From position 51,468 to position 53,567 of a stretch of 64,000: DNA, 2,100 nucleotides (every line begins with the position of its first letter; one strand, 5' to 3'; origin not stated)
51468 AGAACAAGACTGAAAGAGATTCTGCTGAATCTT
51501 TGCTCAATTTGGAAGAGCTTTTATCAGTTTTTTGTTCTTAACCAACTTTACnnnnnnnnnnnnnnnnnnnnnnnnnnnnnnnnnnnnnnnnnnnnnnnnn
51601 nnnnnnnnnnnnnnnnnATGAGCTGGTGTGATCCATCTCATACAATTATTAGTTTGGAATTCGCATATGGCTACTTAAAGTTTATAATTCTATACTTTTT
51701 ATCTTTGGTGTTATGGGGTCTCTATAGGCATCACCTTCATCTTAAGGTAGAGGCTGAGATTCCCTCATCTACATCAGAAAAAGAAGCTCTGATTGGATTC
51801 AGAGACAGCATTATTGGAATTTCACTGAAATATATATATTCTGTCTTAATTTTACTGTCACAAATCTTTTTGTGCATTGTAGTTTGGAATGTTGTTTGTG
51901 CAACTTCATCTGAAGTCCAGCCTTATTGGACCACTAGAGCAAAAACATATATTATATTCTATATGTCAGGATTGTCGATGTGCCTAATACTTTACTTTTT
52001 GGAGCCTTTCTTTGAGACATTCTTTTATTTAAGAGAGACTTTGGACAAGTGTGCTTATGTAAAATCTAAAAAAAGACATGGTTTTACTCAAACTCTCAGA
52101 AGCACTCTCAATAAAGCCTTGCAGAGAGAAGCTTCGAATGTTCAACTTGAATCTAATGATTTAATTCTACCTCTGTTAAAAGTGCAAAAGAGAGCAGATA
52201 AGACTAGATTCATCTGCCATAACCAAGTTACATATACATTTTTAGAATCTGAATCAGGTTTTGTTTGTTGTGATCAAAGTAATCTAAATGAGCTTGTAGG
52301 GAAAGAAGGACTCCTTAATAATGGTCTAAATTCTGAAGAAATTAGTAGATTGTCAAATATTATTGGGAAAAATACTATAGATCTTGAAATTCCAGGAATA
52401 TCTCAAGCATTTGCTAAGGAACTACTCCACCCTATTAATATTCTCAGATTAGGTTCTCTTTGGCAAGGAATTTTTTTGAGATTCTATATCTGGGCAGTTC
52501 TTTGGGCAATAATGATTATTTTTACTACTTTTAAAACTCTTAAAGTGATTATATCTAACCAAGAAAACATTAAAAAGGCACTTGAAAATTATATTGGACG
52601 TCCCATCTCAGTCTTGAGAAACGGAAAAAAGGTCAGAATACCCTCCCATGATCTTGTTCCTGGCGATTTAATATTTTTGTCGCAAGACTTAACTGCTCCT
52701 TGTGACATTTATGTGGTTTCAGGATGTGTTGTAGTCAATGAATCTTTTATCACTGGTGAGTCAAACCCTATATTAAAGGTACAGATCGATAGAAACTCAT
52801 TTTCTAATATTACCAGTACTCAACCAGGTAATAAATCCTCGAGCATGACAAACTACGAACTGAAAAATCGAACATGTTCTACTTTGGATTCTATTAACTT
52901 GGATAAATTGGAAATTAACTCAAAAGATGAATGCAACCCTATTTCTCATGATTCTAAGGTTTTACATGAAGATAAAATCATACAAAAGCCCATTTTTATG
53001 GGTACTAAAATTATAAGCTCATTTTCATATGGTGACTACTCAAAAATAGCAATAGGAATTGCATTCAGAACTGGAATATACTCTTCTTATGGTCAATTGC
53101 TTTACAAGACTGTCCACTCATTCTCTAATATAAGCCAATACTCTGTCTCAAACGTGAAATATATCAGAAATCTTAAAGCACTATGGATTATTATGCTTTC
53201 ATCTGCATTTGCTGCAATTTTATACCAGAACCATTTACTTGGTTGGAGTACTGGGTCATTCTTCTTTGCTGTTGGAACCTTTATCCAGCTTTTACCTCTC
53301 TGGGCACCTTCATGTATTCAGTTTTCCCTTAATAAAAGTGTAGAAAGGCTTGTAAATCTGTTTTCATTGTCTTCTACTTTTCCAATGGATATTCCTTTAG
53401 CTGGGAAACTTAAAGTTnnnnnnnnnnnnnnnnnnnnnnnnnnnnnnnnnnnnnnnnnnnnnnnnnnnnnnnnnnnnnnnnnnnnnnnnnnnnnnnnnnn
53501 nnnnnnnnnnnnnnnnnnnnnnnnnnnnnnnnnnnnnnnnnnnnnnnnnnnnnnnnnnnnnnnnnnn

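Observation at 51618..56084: P-type ATPase with non-canonical M4 ion-site motif (PLWAP) and an extra N-terminal membrane domain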

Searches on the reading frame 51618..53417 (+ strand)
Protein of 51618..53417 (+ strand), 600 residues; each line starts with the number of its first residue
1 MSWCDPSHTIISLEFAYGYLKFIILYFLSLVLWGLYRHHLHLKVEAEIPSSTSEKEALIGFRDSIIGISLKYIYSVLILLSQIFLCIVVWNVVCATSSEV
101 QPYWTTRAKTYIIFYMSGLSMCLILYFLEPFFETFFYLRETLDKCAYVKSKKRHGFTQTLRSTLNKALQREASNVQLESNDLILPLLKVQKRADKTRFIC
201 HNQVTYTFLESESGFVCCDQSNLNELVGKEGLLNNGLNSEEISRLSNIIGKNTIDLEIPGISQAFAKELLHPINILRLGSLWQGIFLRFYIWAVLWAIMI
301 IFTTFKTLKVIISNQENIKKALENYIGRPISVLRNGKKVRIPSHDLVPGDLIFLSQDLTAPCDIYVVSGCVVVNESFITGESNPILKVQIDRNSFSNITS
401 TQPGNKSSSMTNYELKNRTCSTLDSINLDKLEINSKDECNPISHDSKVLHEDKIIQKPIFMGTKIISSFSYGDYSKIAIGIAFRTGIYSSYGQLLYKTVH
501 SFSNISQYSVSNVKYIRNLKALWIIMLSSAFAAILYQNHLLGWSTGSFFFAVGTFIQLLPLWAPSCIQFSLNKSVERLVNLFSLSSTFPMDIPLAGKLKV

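Call 86: predict_structure(alignment_id=A6)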
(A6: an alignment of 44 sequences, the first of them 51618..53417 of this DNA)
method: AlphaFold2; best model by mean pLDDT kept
length: 600 residues; sequences in the alignment: 44
mean_pLDDT: 76.5   pTM: 0.72
mean pLDDT of the five models: 76.5, 74.7, 73.9, 73.3, 73.0
residues with pLDDT >= 90: 170; 70-90: 260; 50-70: 88; < 50: 82
segments of 3 or more residues with pLDDT < 50: 172-180, 399-454, 504-513, 598-600
pLDDT, mean of each block of 10 residues (from residue 1): 61 94 96 94 82 65 95 94 93 86 91 94 88 90 89 67 67 42 77 82 78 77 66 84 83 76 84 85 91 89 83 79 80 91 91 92 89 81 84 58 39 35 37 34 36 62 90 75 85 70 43 57 87 93 90 85 73 81 71 56
secondary structure, 60 per line:
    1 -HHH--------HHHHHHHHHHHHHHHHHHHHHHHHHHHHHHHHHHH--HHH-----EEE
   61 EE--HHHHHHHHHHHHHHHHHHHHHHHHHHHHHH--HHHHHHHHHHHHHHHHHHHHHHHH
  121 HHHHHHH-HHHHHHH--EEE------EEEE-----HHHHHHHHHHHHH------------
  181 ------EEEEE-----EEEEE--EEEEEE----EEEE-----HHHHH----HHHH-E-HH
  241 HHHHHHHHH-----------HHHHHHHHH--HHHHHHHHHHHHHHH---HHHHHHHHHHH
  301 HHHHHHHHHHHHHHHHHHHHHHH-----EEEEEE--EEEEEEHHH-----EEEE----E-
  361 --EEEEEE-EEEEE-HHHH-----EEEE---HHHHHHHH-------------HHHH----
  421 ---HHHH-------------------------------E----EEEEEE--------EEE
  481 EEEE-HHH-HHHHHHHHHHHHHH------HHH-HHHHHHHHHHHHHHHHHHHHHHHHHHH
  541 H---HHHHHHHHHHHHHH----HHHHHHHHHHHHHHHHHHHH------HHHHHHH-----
elements in order: H13-47 E58-62 H65-94 H97-127 H129-135 E138-140 E147-150 H156-168 E187-191 E197-201 E204-209 E214-217 H223-227 H232-235 H239-249 H261-269 H272-286 H290-323 E329-334 E337-342 E351-354 E363-368 E370-374 H376-379 E385-388 H392-399 H413-416 H424-427 E464-469 E478-484 H490-503 H514-541 H545-558 H563-582 H589-595

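Call 89: fold_search(model_id=the predicted structure, library=pdb)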
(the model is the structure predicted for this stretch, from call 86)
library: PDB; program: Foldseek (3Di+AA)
matches with E <= 10: 252; with E <= 0.001: 205
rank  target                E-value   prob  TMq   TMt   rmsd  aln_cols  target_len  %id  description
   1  6xms                  7.5e-18  1.00  0.50  0.29   8.2       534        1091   17  Structure of P5A-ATPase Spf1, AlF4-bound form (released 2020-09-23)
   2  7n73                  1.3e-16  1.00  0.50  0.31   9.0       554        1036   16  Cryo-EM structure of ATP13A2 in the ADP-AlF-bound E1P-ADP-like state (released 2021-11-10)
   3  7op1                  1.6e-16  1.00  0.51  0.30   6.9       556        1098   16  Cryo-EM structure of P5B-ATPase E2PiAlF/SPM (released 2021-06-30)
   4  7n74                  2.2e-16  1.00  0.50  0.32   7.9       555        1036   17  Cryo-EM structure of ATP13A2 D508N mutant in the E1-ATP-like state (released 2021-11-10)
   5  6xmt                  2.5e-16  1.00  0.44  0.27   9.3       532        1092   17  Structure of P5A-ATPase Spf1, BeF3-bound form (released 2020-09-23)
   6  6xmu_A                2.6e-16  1.00  0.43  0.26  10.0       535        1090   17  Structure of P5A-ATPase Spf1, endogenous substrate-bound (released 2020-09-23)
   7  7n72                  2.9e-16  1.00  0.51  0.31   8.6       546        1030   16  Cryo-EM structure of ATP13A2 in the AlF-bound E2-Pi-like state (released 2021-11-10)
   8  6xmp                  2.9e-16  1.00  0.50  0.29   8.7       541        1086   17  Structure of P5A-ATPase Spf1, Apo form (released 2020-09-23)
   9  6xmq                  3.2e-16  1.00  0.50  0.29   8.5       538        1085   16  Structure of P5A-ATPase Spf1, AMP-PCP-bound form (released 2020-09-23)
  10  7n70                  6.5e-16  1.00  0.48  0.30   9.2       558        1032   16  Cryo-EM structure of ATP13A2 in the BeF-bound E2P-like state (released 2021-11-10)
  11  8op6                  6.9e-16  1.00  0.51  0.29   7.3       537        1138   16  Cryo-EM structure of P5A-ATPase CtSpf1 (E1P state with cytosolic-feature bound) (released 2024-10-16)
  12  8op5                  9.4e-16  1.00  0.50  0.28   7.1       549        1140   16  Cryo-EM structure of P5A-ATPase CtSpf1 (E1P-ADP state with membranous-feature bound) (released 2024-10-16)
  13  7n75                  9.9e-16  1.00  0.49  0.31   8.8       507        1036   17  Cryo-EM structure of ATP13A2 D458N/D962N mutant in the E1-apo state, Conformation 1 (released 2021-11-10)
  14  8op8_A                1.3e-15  1.00  0.47  0.27   7.5       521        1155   16  Cryo-EM structure of P5A-ATPase CtSpf1 (E2.Pi state with endogenous helix cargo bound) (released 2024-10-16)
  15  8op3                  2.2e-15  1.00  0.50  0.29   7.3       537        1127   17  Cryo-EM structure of P5A-ATPase CtSpf1 (E1 state) (released 2024-10-16)
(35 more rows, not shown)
